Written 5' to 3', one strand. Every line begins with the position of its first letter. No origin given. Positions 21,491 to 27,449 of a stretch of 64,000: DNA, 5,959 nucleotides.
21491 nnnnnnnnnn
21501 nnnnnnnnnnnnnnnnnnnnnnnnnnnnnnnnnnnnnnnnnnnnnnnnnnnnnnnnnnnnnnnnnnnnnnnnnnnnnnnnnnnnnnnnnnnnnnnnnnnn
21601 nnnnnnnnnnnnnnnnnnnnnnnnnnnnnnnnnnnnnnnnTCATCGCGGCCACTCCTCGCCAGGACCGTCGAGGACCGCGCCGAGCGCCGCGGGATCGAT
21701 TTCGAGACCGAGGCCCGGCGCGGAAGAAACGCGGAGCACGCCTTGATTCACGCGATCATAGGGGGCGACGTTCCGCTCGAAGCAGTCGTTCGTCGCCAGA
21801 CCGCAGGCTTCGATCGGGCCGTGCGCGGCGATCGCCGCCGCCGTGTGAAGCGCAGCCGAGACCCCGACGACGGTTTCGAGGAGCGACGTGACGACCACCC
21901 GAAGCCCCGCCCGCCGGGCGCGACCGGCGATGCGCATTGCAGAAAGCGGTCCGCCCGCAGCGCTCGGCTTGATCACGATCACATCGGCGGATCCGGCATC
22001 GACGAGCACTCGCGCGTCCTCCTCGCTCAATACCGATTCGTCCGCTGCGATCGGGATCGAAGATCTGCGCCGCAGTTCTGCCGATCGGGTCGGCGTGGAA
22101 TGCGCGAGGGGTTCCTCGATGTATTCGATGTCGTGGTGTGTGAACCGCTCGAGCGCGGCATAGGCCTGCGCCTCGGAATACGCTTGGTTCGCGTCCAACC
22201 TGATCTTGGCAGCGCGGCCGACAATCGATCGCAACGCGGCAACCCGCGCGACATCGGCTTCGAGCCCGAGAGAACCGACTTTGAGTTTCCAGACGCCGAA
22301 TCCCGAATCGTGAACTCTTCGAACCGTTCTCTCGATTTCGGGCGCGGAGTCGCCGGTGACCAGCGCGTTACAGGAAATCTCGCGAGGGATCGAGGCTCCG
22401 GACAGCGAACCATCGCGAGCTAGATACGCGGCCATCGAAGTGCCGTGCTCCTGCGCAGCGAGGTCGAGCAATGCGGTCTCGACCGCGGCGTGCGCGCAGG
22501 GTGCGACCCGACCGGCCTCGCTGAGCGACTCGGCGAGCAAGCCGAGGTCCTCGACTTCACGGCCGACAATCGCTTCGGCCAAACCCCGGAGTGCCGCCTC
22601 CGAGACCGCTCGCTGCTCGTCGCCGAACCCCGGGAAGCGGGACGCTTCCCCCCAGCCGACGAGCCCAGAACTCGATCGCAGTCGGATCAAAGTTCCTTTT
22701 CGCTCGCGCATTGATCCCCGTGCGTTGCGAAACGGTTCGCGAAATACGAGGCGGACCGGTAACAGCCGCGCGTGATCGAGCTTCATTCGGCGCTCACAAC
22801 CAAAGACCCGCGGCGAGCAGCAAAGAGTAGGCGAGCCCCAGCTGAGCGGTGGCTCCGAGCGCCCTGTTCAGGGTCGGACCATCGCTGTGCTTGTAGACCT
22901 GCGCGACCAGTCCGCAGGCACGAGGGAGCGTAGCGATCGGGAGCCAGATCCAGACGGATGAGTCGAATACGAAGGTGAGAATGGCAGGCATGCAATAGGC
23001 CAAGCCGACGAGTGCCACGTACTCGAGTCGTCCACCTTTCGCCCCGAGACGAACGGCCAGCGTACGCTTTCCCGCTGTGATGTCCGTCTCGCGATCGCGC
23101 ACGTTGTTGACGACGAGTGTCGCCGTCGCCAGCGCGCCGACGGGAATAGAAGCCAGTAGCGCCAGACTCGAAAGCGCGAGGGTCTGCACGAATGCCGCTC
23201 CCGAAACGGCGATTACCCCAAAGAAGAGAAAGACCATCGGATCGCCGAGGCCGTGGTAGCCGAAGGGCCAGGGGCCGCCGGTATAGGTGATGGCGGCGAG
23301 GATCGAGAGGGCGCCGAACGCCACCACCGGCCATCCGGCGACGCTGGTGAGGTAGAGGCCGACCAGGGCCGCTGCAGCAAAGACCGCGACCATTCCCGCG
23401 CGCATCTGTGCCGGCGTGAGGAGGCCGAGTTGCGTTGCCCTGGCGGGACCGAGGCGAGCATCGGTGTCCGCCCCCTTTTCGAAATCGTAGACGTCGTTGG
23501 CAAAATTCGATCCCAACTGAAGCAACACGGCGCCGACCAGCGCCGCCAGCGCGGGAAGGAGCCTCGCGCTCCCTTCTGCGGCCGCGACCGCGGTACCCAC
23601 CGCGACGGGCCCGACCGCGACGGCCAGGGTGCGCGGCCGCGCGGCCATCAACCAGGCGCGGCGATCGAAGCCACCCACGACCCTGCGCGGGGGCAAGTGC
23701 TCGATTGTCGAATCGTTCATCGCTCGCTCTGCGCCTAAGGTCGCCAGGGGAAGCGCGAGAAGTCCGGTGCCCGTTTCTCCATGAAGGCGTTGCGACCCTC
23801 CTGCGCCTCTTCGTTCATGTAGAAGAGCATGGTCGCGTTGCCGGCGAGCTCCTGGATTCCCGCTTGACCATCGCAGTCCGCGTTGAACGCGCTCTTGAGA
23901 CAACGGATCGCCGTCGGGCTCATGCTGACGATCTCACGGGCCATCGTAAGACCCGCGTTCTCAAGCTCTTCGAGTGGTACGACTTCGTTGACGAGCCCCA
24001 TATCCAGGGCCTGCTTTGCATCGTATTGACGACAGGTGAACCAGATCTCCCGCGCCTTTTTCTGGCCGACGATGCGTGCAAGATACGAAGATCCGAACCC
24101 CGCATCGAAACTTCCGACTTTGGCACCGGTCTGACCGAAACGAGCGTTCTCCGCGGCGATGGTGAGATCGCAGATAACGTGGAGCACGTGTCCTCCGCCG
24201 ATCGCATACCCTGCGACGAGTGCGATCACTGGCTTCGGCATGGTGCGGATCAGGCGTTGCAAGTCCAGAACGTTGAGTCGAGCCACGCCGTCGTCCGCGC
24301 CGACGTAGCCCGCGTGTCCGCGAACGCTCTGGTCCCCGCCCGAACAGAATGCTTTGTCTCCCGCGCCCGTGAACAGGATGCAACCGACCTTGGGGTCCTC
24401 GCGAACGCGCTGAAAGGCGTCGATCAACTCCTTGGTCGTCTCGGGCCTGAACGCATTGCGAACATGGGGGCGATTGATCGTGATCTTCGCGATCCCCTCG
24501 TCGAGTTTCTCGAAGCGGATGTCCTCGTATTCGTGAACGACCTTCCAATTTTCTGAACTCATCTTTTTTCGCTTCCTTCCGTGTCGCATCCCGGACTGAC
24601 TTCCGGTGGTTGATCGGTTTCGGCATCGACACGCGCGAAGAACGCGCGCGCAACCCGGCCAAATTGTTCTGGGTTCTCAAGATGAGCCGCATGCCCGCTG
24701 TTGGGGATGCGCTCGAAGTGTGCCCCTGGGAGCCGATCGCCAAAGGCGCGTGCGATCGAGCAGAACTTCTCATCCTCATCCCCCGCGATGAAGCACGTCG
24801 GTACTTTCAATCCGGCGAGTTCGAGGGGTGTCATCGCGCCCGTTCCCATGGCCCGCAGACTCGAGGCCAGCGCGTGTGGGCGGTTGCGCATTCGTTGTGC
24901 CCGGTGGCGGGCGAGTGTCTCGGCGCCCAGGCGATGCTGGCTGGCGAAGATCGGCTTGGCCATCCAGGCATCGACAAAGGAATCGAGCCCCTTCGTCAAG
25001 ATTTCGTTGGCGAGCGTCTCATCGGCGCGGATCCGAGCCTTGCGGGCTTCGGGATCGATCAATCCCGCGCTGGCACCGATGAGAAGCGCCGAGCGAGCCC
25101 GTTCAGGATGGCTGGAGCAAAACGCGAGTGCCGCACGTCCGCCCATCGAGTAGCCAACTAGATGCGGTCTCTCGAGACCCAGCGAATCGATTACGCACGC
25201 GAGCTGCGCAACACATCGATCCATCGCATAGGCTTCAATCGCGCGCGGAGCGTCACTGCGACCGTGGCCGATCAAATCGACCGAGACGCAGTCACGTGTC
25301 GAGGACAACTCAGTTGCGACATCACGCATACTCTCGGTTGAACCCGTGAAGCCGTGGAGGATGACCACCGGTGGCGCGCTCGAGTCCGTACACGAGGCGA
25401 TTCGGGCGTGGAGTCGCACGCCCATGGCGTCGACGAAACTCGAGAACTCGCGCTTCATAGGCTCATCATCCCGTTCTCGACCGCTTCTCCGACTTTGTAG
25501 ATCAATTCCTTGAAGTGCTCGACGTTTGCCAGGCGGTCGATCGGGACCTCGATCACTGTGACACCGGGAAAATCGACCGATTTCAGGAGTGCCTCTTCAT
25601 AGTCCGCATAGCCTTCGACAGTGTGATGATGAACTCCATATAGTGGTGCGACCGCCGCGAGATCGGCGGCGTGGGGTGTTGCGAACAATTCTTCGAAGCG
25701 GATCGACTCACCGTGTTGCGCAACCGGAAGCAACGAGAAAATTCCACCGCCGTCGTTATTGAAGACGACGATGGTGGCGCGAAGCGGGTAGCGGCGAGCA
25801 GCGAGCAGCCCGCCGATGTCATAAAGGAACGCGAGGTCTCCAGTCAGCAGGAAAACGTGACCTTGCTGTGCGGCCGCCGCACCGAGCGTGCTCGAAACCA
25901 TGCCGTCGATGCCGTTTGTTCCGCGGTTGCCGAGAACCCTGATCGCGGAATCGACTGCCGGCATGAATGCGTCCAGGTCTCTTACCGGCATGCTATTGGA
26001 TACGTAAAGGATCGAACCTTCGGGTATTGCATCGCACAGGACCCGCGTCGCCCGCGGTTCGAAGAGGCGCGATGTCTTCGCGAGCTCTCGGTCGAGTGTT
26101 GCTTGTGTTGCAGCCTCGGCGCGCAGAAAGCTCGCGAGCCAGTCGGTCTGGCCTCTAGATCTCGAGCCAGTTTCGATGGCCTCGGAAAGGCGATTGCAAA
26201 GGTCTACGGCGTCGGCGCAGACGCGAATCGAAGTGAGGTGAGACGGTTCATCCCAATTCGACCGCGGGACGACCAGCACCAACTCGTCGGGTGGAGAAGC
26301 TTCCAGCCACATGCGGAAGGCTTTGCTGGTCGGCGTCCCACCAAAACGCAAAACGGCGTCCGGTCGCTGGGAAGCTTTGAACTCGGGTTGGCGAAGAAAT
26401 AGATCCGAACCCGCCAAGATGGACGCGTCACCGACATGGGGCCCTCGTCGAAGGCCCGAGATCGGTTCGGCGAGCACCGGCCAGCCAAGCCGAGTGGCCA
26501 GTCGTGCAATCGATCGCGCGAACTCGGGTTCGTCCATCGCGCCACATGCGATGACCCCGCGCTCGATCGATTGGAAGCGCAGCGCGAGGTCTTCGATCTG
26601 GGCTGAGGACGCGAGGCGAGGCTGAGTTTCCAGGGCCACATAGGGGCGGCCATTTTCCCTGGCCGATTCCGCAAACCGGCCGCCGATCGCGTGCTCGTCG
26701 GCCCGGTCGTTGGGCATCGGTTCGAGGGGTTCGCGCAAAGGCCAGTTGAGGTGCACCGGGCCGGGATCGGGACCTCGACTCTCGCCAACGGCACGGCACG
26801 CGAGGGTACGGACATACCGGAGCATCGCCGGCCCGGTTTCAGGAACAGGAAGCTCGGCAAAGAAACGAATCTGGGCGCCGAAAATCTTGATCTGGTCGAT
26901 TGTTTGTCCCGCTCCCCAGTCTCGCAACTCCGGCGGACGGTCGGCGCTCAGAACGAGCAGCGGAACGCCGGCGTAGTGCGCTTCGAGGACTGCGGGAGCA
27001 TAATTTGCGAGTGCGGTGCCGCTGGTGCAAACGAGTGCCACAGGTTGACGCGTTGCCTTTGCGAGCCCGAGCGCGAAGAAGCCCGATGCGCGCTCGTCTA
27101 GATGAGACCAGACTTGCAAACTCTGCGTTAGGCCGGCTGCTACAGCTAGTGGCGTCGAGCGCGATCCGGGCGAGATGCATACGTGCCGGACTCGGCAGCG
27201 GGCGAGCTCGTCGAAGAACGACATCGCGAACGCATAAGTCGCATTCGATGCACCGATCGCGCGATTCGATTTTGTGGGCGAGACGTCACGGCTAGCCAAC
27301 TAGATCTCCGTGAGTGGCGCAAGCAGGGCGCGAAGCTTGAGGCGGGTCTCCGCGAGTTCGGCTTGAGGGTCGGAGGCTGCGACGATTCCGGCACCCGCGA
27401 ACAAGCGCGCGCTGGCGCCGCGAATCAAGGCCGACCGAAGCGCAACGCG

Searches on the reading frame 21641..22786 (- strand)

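Call 71: search_protein_families(library=pfam, proteins=[window:21641-22786:-], max_evalue=0.0001)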
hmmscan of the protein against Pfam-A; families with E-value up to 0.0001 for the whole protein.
window:21641-22786:- (381 aa): 2 families
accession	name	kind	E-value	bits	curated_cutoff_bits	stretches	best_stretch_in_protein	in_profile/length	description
PF13378.12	MR_MLE_C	-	1e-46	159.8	29.4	1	152-366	3-218/219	Enolase C-terminal domain-like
PF02746.21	MR_MLE_N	-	8.4e-15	55.5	22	1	13-119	11-113/117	Mandelate racemase / muconate lactonizing enzyme, N-terminal domain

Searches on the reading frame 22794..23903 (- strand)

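Call 71: search_protein_families(library=pfam, proteins=[window:22794-23903:-], max_evalue=0.0001)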
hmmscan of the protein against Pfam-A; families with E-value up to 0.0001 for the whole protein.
window:22794-23903:- (369 aa): 1 family
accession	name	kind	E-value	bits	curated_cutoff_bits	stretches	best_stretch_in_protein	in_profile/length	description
PF01040.23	UbiA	-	5.6e-33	114.7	34.2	1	97-347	2-242/250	UbiA prenyltransferase family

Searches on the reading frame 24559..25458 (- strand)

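Call 71: search_protein_families(library=pfam, proteins=[window:24559-25458:-], max_evalue=0.0001)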
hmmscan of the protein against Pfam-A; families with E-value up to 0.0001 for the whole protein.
window:24559-25458:- (299 aa): 3 families
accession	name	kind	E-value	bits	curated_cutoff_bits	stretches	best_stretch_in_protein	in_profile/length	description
PF00561.26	Abhydrolase_1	-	4e-28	99.2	25.8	1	29-263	1-245/245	alpha/beta hydrolase fold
PF12697.13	Abhydrolase_6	-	3e-21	77.5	26.3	1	31-266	1-214/217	Alpha/beta hydrolase family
PF12146.15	Hydrolase_4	-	8.5e-14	51.9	27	1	31-261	7-237/239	Serine aminopeptidase, S33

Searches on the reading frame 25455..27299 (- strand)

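Call 71: search_protein_families(library=pfam, proteins=[window:25455-27299:-], max_evalue=0.0001)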
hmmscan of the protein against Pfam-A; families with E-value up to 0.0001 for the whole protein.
window:25455-27299:- (614 aa): 3 families
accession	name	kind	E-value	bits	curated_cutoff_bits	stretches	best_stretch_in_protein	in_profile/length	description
PF02776.23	TPP_enzyme_N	-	6.8e-21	74.7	26.8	1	27-138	6-118/119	Thiamine pyrophosphate enzyme, N-terminal TPP binding domain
PF16582.11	TPP_enzyme_M_2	-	3.4e-15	56.8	30.1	1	237-432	30-207/208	Middle domain of thiamine pyrophosphate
PF02775.26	TPP_enzyme_C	-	2.7e-11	43.9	21.9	1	469-585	35-151/151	Thiamine pyrophosphate enzyme, C-terminal TPP binding domain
